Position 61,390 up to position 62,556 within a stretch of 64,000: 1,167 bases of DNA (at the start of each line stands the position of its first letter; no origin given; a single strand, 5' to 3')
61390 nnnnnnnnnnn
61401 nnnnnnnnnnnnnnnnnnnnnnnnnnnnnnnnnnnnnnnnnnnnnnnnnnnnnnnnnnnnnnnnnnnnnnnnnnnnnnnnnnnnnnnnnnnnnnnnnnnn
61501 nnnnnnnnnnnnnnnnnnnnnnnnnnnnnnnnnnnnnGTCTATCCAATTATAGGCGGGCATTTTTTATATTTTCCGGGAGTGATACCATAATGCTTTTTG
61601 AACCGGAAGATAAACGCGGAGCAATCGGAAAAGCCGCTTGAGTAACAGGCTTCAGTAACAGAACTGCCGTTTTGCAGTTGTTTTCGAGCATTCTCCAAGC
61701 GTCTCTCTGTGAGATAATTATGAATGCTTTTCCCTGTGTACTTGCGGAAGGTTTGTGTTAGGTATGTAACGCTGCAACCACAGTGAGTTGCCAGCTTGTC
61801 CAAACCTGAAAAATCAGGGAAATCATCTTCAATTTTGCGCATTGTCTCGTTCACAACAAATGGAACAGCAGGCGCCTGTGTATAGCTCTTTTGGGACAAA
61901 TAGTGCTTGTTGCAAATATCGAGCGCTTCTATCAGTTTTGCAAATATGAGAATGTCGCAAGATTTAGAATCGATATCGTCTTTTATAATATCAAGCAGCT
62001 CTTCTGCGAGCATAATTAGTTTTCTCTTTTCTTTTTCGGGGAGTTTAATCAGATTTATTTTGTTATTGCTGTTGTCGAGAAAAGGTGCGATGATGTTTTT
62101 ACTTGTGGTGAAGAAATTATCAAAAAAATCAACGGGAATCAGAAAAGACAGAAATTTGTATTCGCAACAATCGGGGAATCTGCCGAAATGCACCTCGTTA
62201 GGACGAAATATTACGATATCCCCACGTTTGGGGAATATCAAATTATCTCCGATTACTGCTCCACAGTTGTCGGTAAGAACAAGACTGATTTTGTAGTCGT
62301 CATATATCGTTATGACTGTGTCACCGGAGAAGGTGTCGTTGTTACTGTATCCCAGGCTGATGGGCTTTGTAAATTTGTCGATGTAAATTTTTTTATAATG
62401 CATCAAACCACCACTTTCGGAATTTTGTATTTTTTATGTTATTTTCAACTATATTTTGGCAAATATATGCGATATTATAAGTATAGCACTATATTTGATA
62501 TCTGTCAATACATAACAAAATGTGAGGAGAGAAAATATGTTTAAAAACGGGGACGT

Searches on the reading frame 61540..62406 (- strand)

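Call 89: search_protein_families(library=pfam, proteins=[window:61540-62406:-], max_evalue=0.001)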
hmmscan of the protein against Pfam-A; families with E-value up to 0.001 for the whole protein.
window:61540-62406:- (288 aa): 2 families
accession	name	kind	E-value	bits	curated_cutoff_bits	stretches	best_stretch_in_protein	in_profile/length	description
PF12833.13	HTH_18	-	5.4e-22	78.3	33.6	1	205-282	1-79/80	Helix-turn-helix domain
PF00165.29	HTH_AraC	-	2.3e-13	50.3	26.6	1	203-233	12-42/42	Bacterial regulatory helix-turn-helix proteins, AraC family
